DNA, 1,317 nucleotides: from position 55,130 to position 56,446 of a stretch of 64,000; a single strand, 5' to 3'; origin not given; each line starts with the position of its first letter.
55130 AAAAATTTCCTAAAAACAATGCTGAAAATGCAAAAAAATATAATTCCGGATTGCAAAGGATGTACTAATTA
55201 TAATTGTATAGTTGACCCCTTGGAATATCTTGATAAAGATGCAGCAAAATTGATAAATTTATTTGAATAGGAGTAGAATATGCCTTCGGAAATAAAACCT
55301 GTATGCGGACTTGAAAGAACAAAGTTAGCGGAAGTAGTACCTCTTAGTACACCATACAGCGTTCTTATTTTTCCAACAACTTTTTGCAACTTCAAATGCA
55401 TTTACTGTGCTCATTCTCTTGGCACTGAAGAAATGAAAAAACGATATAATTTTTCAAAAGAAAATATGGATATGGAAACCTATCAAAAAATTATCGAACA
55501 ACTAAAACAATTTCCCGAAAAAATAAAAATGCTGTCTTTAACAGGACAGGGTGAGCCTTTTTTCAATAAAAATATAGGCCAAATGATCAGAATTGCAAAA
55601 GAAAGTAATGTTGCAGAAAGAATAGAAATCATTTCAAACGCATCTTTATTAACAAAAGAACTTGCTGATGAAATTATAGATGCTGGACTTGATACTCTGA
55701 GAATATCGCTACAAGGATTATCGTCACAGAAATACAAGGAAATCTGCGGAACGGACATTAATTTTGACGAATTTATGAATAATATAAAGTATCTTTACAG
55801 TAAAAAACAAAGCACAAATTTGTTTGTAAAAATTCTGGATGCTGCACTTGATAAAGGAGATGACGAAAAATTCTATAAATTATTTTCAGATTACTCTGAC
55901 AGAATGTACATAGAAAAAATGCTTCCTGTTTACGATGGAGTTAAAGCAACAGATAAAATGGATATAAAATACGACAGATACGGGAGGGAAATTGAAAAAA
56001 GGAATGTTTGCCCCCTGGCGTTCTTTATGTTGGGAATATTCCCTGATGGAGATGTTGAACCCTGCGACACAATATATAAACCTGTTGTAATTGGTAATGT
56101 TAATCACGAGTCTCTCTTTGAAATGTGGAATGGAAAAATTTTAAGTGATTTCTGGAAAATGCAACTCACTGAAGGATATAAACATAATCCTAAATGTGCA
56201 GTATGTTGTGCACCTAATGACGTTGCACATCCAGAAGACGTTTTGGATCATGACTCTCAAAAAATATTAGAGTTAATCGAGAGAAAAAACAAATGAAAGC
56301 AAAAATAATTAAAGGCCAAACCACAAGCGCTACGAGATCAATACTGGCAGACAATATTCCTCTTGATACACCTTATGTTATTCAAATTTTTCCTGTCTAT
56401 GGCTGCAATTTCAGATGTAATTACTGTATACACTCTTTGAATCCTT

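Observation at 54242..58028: Three tandem radical SAM/SPASM-like paralogues directly upstream of a protein ending in E-x3-Y-COOH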

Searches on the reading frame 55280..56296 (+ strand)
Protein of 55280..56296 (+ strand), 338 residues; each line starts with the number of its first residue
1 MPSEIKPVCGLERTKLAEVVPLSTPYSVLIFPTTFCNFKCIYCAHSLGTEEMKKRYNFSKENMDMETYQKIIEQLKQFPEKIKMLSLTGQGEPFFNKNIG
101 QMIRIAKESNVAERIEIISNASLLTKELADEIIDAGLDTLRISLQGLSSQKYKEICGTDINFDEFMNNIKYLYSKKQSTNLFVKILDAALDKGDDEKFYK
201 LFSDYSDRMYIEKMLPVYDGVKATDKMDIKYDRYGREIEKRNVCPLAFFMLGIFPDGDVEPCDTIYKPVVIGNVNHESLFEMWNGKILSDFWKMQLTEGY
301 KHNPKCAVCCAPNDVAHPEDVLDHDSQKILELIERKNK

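Call 5: search_protein_families(library=pfam, proteins=[window:55280-56296:+], max_evalue=0.01)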
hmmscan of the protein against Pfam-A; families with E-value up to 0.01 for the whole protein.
window:55280-56296:+ (338 aa): 3 families
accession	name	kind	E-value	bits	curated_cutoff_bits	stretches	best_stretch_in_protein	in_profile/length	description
PF04055.27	Radical_SAM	-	7.4e-22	78.7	29.5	1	31-178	2-142/166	Radical SAM superfamily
PF13186.11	SPASM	-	5.3e-10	39.9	21.5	1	244-309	1-66/67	Iron-sulfur cluster-binding domain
PF13353.11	Fer4_12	-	0.00022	22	22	1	34-146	13-115/137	4Fe-4S single cluster domain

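Call 6: search_protein_families(library=ncbifam, proteins=[window:55280-56296:+], max_evalue=0.01)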
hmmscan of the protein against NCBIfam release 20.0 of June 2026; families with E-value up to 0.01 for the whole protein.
window:55280-56296:+ (338 aa): 69 families (the best 25 are shown)
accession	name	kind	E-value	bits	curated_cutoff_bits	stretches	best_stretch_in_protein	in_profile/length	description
TIGR04317.1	W_rSAM_matur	equivalog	1e-25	90.6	380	1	28-181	6-145/349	tungsten cofactor oxidoreductase radical SAM maturase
TIGR02666.1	moaA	equivalog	6.6e-20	71.3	284.05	1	33-175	17-153/336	GTP 3',8-cyclase MoaA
NF033640.1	N_Twi_rSAM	subfamily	7.7e-20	71.3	170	2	34-188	119-281/398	twitch domain-containing radical SAM protein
TIGR04311.1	rSAM_Geo_metal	subfamily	1.2e-19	70.6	400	1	25-157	2-125/423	radical SAM/SPASM family putative metalloenzyme maturase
TIGR02668.1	moaA_archaeal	equivalog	2.4e-17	62.9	325.25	1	33-170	17-141/303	GTP 3',8-cyclase MoaA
NF001199.0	PRK00164.2-1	equivalog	5.5e-17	61.9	231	1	33-171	19-144/308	GTP 3',8-cyclase MoaA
TIGR04321.1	spiroSPASM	subfamily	9.7e-16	57.5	250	1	33-309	238-502/510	spiro-SPASM protein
TIGR04055.1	rSAM_NirJ2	equivalog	5.8e-14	52.3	500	1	33-173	7-134/326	putative heme d1 biosynthesis radical SAM protein NirJ2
TIGR04545.1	rSAM_ahbD_hemeb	equivalog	1.3e-13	51.1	500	1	33-175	7-137/339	heme b synthase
TIGR02109.1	PQQ_syn_pqqE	equivalog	2.4e-13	49.8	381.35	1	23-170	4-139/358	pyrroloquinoline quinone biosynthesis protein PqqE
NF038283.1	viperin_w_prok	equivalog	2.6e-13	49.8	180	1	31-219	7-193/281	viperin family antiviral radical SAM protein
TIGR04053.2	TIGR04053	equivalog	4.1e-13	49.3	395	1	25-175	7-148/366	TIGR04053 family radical SAM/SPASM domain-containing protein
NF050035.1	rSAM_WgK_link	exception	6.4e-13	48.4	650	1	24-183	7-150/367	radical SAM/SPASM peptide maturase WgkB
TIGR04054.1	rSAM_NirJ1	equivalog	2.1e-12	46.3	650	1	32-184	42-181/387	putative heme d1 biosynthesis radical SAM protein NirJ1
NF038107.1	rSAM_NF038107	equivalog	5.4e-12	45.2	600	1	29-202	88-260/444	Cys-every-fifth radical SAM/SPASM peptide maturase CefB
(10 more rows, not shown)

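Call 7: find_homologous_proteins(query=window:55280-56296:+, max_evalue=0.00001)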
Query window:55280-56296:+ (338 aa): 779 proteins with E <= 0.00001 among 2797 candidates; the best 120 are listed.
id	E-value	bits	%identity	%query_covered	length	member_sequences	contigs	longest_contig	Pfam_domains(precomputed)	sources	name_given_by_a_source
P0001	1.8e-228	775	100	100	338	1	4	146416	PF13186.12,PF04055.28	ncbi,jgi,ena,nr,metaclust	ncbi:MAG: radical SAM protein [Candidatus Melainabacteria bacterium GWF2_37_15]|nr:MAG: radical SAM 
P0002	2.1e-187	640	83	100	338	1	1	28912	PF13186.12,PF04055.28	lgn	-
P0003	8.7e-180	615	78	100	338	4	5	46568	PF13186.12,PF04055.28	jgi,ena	-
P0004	2.0e-173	594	74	100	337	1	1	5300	PF13186.12,PF04055.28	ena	-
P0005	5.2e-170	583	73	99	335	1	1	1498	PF13186.12,PF04055.28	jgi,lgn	jgi:radical SAM protein with 4Fe4S-binding SPASM domain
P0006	3.7e-168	577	72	100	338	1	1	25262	PF13186.12,PF04055.28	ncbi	-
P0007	1.2e-166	572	72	99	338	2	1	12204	PF13186.12,PF04055.28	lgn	-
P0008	7.6e-166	570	73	99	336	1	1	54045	PF13186.12,PF04055.28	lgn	-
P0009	3.1e-164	564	71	98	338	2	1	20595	PF13186.12,PF04055.28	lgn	-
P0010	3.1e-164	564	72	100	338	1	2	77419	PF13186.12,PF04055.28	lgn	-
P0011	8.4e-164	563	69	99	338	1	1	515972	PF13186.12,PF04055.28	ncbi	ncbi:MAG: radical SAM protein [Candidatus Xenobiia bacterium LiM19]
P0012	6.7e-163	560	70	99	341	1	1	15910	PF13186.12,PF04055.28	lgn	-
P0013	1.8e-162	558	70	100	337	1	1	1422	PF13186.12,PF04055.28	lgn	-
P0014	5.5e-162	557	70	99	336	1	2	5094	PF13186.12,PF04055.28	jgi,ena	-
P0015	1.5e-161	555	70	99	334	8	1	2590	PF13186.12,PF04055.28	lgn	-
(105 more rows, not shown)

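Call 11: find_related_loci(query=A2, collection=genome_contigs, flank=10000)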
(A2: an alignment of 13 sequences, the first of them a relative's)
Query A2 (338 aa) in genome_contigs; peptide patterns used: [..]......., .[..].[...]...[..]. (x = any residue, [..] = any of these).
73 stretches matched a pattern; 57 encode a relative of the query (tblastn E <= 1e-3); 51 distinct loci.
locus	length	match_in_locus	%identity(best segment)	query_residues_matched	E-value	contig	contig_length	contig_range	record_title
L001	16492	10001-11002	70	1-335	8e-165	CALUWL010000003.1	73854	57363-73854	MAG: Candidatus Gastranaerophilales bacterium isolate BRZ_DL__bin42 genome assembly, contig: BRZ_DL__NODE_582_length_738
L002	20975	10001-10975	67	1-325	8e-155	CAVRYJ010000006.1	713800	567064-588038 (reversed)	MAG: uncultured Clostridiaceae bacterium isolate MFD04780.bin.1.109 genome assembly, contig: contig_11924, whole genome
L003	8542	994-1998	62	1-334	5e-153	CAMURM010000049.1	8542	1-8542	MAG TPA_asm: uncultured Selenomonas sp. isolate SRR8786263_bin.6_metaWRAP_v1.3_MAG genome assembly, contig: ERZ11772394.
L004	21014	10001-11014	62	1-338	6e-152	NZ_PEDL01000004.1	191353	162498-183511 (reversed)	Sporanaerobium hydrogeniformans strain XHS1971 NODE_4_length_191353_cov_109.107, whole genome shotgun sequence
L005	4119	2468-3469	63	1-334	3e-155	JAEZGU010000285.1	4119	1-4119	MAG: Bacillota bacterium isolate OH_CDB_111 k127_1638914, whole genome shotgun sequence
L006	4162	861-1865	63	1-334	9e-155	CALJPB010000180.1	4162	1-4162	MAG TPA_asm: uncultured Selenomonas sp. isolate ERR589436_bin.128_CONCOCT_v1.1_MAG genome assembly, contig: ERZ772982.76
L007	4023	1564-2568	61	1-334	1e-154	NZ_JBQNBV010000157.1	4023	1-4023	MAG: Selenomonas sp. isolate A39_bin.14 NODE_1583_length_4023_cov_4.723034, whole genome shotgun sequence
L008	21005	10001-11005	63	1-334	6e-150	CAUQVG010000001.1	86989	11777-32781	MAG TPA_asm: uncultured Selenomonas sp. isolate ERR9968961_bin.14_MetaWRAP_v1.3_MAG genome assembly, contig: ERZ21616086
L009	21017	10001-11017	62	1-338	6e-150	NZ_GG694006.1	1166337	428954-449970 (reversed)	Selenomonas flueggei ATCC 43531 SCAFFOLD1, whole genome shotgun sequence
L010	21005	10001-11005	63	1-334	2e-149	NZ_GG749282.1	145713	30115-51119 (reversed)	Selenomonas noxia ATCC 43541 SCAFFOLD5, whole genome shotgun sequence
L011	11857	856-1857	62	1-333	1e-148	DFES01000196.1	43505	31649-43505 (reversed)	MAG TPA_asm: Selenomonadaceae bacterium UBA3796 UBA3796_contig_14865, whole genome shotgun sequence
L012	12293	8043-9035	63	1-330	4e-148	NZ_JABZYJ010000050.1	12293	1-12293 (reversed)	MAG: Selenomonas sp. isolate JCVI_3_bin.2 NODE_50_length_12293_cov_2.812705, whole genome shotgun sequence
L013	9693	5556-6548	63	1-330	5e-148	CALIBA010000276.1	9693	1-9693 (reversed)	MAG TPA_asm: uncultured Selenomonas sp. isolate ERR589639_bin.65_CONCOCT_v1.1_MAG genome assembly, contig: ERZ773056.206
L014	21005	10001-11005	61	1-335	1e-146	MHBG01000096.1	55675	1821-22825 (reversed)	MAG: Lentisphaerae bacterium GWF2_45_14 gwf2_scaffold_708, whole genome shotgun sequence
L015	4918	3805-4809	57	3-337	2e-147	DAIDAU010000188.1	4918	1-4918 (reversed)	MAG TPA_asm: Rhodocyclaceae bacterium isolate clean1848 k141_356901, whole genome shotgun sequence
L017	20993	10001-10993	61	1-331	6e-145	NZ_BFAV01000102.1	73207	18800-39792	Desulfocucumis palustris strain NAW-5 NODE_102, whole genome shotgun sequence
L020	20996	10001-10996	61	1-331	4e-140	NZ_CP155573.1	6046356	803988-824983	Sporomusa silvacetica DSM 10669 chromosome, complete genome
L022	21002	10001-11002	60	1-333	1e-139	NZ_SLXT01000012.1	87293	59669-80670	Heliophilum fasciatum strain DSM 11170 Ga0244663_112, whole genome shotgun sequence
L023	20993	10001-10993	60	1-331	3e-139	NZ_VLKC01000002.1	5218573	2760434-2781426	Sporomusa sp. KB1 SalpaDRAFT_Scaffold1.2, whole genome shotgun sequence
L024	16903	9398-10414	54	1-338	5e-136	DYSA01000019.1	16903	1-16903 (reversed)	MAG TPA_asm: Fibrobacter succinogenes isolate SulCav_PC08_3_44_16 SulCav_PC08-3_2547_length_16903_cov_10.410019, whole g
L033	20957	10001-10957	67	1-319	4e-152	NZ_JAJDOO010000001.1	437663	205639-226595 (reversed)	Desulfosporosinus sp. SRJS8 NODE_1_length_437663_cov_53.385393, whole genome shotgun sequence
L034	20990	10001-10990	56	3-331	1e-131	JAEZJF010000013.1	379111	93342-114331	MAG: Bacillota bacterium isolate OH_CDB_227 k127_2588631, whole genome shotgun sequence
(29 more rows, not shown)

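Call 22: search_solved_structures(query=A2, max_evalue=0.001)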
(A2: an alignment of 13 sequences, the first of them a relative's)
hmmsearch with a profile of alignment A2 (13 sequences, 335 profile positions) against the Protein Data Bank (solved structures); distinct sequences matched with E-value up to 0.001: 19.
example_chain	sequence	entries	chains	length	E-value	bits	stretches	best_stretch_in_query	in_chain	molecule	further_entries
4m7s_A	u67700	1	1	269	2.8e-13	52.7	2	244-312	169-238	BtrN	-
4m7t_A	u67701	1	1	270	4.5e-13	52.1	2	244-311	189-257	BtrN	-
2fb2_A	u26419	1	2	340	1.9e-11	46.8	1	33-183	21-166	Molybdenum cofactor biosynthesis protein A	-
1tv7_A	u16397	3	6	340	2.3e-11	46.5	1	33-184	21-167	Molybdenum cofactor biosynthesis protein A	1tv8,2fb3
5wgg_A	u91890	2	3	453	6.2e-07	31.9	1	33-184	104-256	Radical SAM domain protein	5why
8hzv_A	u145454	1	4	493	7.4e-07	31.7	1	24-176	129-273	Radical S-Adenosyl-L-methionine Enzyme DesII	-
8hzy_A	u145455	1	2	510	7.9e-07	31.6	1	24-176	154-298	DesII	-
4k36_A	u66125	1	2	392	5.8e-05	25.4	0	25-219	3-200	Anaerobic sulfatase-maturating enzyme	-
4k37_A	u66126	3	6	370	8.5e-05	24.9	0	25-219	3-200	Anaerobic sulfatase-maturating enzyme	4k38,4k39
7vob_C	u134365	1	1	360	0.00018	23.8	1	66-150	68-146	Cytosylglucuronate decarboxylase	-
7voc_C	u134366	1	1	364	0.00019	23.7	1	66-150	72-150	Cytosylglucuronate decarboxylase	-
8wm2_A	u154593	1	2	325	0.00045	22.5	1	84-146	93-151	Fe-S radical SAM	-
6b4c_A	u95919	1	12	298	0.00056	22.2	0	24-150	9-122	Viperin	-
7n7i_A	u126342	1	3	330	0.0006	22.1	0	24-150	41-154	Viperin-like enzyme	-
9dgw_A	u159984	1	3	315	0.00069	21.9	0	24-149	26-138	Radical SAM core domain-containing protein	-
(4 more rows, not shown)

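Call 32: find_encoding_contigs(protein=P0003, flank=10000, max_places=1)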
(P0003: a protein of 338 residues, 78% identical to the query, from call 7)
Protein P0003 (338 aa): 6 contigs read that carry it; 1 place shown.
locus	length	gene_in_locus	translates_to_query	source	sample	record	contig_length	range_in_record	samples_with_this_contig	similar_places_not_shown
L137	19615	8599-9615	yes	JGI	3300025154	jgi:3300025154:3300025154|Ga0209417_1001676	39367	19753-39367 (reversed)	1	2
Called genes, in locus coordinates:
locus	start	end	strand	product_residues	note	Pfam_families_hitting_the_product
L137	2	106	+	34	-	?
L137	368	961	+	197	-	-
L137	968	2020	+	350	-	-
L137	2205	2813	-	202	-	-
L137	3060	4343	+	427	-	PF01547:SBP_bac_1, PF13416:SBP_bac_8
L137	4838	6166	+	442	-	PF08421:Methyltransf_13, PF13489:Methyltransf_23, PF08242:Methyltransf_12, PF08484:Methyltransf_14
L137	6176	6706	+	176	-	PF00908:dTDP_sugar_isom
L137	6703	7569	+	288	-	PF01370:Epimerase, PF04321:RmlD_sub_bind (faint), PF16363:GDP_Man_Dehyd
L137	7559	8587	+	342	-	PF04055:Radical_SAM, PF13186:SPASM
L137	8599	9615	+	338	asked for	PF04055:Radical_SAM, PF13186:SPASM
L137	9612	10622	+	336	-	PF04055:Radical_SAM, PF13186:SPASM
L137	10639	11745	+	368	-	PF08484:Methyltransf_14 (weak), PF05050:Methyltransf_21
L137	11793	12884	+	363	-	PF17836:PglD_N, PF22674:C2185-like_N, PF05050:Methyltransf_21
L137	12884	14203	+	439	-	PF00534:Glycos_transf_1, PF13692:Glyco_trans_1_4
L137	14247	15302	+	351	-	PF04055:Radical_SAM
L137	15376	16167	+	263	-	PF04989:RMNT_CmcI, PF13578:Methyltransf_24 (weak)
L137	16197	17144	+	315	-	PF00535:Glycos_transf_2, PF13641:Glyco_tranf_2_3 (weak)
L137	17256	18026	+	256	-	PF00483:NTP_transferase, PF12804:NTP_transf_3 (weak)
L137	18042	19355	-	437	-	PF03446:NAD_binding_2 (weak), PF03721:UDPG_MGDP_dh_N, PF00984:UDPG_MGDP_dh, PF03720:UDPG_MGDP_dh_C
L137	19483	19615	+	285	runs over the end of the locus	PF00535:Glycos_transf_2, PF10111:Glyco_tranf_2_2, PF13641:Glyco_tranf_2_3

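Call 33: find_encoding_contigs(protein=P0002, flank=10000, max_places=1)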
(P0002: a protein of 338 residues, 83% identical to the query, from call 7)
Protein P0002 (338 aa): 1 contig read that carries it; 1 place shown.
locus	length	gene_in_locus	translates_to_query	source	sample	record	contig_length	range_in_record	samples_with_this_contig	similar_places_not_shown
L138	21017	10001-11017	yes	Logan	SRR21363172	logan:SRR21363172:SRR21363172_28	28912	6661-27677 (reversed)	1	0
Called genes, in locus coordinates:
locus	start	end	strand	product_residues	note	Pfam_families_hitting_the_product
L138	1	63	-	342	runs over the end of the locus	PF03102:NeuB, PF08666:SAF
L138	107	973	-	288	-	PF01370:Epimerase, PF04321:RmlD_sub_bind, PF01073:3Beta_HSD, PF02719:Polysacc_synt_2, PF16363:GDP_Man_Dehyd, PF07993:NAD_binding_4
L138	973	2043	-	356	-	PF04055:Radical_SAM, PF13186:SPASM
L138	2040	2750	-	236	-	PF00483:NTP_transferase, PF12804:NTP_transf_3 (weak)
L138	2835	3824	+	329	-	PF00535:Glycos_transf_2, PF10111:Glyco_tranf_2_2, PF13641:Glyco_tranf_2_3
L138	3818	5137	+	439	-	PF07388:A-2_8-polyST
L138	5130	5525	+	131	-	PF22674:C2185-like_N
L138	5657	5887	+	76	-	-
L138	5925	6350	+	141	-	PF01370:Epimerase, PF02719:Polysacc_synt_2 (weak), PF16363:GDP_Man_Dehyd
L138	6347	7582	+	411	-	PF08421:Methyltransf_13, PF13489:Methyltransf_23, PF08242:Methyltransf_12, PF08484:Methyltransf_14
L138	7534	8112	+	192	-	PF00908:dTDP_sugar_isom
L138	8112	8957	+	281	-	PF01370:Epimerase, PF04321:RmlD_sub_bind (faint), PF16363:GDP_Man_Dehyd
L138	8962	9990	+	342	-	PF04055:Radical_SAM, PF13186:SPASM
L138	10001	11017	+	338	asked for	PF04055:Radical_SAM, PF13186:SPASM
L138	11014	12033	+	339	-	PF04055:Radical_SAM, PF13186:SPASM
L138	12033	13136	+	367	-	PF22674:C2185-like_N (weak), PF05050:Methyltransf_21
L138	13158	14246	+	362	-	PF17836:PglD_N (weak), PF22674:C2185-like_N (weak), PF05050:Methyltransf_21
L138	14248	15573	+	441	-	PF00534:Glycos_transf_1, PF13692:Glyco_trans_1_4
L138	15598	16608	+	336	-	PF04055:Radical_SAM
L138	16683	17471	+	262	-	PF04989:RMNT_CmcI, PF13578:Methyltransf_24 (weak)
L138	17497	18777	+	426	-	PF00535:Glycos_transf_2, PF13641:Glyco_tranf_2_3 (weak), PF22674:C2185-like_N (weak)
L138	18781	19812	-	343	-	PF04055:Radical_SAM, PF13186:SPASM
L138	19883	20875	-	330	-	PF01073:3Beta_HSD, PF01370:Epimerase, PF02719:Polysacc_synt_2, PF04321:RmlD_sub_bind, PF05368:NmrA, PF07993:NAD_binding_4, PF16363:GDP_Man_Dehyd, PF13460:NAD_binding_10, +1 more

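Call 44: search_solved_structures(query=window:55280-56296:+, max_evalue=0.01, show_alignments=2)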
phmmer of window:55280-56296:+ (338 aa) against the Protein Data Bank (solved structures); distinct sequences matched with E-value up to 0.01: 17.
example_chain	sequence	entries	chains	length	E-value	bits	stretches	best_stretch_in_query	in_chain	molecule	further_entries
2fb2_A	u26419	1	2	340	4.2e-07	32.8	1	30-207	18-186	Molybdenum cofactor biosynthesis protein A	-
1tv7_A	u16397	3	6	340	5.4e-07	32.5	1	31-207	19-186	Molybdenum cofactor biosynthesis protein A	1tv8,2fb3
4m7s_A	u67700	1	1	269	1.1e-06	31.4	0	33-154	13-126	BtrN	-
4m7t_A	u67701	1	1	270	1.4e-06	31.1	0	33-154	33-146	BtrN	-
8hzv_A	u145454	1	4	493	1.9e-05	27.4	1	24-171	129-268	Radical S-Adenosyl-L-methionine Enzyme DesII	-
8hzy_A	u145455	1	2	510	2e-05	27.3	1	24-171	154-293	DesII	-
6b4c_A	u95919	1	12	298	0.00019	24.1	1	25-145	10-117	Viperin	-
7n7i_A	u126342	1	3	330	0.00023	23.9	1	24-145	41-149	Viperin-like enzyme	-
9dgw_A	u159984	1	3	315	0.00023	23.9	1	25-145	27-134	Radical SAM core domain-containing protein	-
9dfw_A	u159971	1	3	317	0.00024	23.8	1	25-145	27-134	Radical SAM core domain-containing protein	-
6q2p_A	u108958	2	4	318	0.00031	23.4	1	22-150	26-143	Radical S-adenosyl methionine domain-containing protein 2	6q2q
5vsl_A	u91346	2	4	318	0.00032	23.4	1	23-150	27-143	Radical S-adenosyl methionine domain-containing protein 2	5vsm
7bi7_A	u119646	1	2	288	0.0016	21.1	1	35-150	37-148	FeMo cofactor biosynthesis protein NifB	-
7jmb_A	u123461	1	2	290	0.0017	21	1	35-150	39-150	Nitrogenase iron-molybdenum cofactor biosynthesis protein NifB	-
7jma_A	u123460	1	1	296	0.0017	21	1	35-150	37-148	Nitrogenase iron-molybdenum cofactor biosynthesis protein NifB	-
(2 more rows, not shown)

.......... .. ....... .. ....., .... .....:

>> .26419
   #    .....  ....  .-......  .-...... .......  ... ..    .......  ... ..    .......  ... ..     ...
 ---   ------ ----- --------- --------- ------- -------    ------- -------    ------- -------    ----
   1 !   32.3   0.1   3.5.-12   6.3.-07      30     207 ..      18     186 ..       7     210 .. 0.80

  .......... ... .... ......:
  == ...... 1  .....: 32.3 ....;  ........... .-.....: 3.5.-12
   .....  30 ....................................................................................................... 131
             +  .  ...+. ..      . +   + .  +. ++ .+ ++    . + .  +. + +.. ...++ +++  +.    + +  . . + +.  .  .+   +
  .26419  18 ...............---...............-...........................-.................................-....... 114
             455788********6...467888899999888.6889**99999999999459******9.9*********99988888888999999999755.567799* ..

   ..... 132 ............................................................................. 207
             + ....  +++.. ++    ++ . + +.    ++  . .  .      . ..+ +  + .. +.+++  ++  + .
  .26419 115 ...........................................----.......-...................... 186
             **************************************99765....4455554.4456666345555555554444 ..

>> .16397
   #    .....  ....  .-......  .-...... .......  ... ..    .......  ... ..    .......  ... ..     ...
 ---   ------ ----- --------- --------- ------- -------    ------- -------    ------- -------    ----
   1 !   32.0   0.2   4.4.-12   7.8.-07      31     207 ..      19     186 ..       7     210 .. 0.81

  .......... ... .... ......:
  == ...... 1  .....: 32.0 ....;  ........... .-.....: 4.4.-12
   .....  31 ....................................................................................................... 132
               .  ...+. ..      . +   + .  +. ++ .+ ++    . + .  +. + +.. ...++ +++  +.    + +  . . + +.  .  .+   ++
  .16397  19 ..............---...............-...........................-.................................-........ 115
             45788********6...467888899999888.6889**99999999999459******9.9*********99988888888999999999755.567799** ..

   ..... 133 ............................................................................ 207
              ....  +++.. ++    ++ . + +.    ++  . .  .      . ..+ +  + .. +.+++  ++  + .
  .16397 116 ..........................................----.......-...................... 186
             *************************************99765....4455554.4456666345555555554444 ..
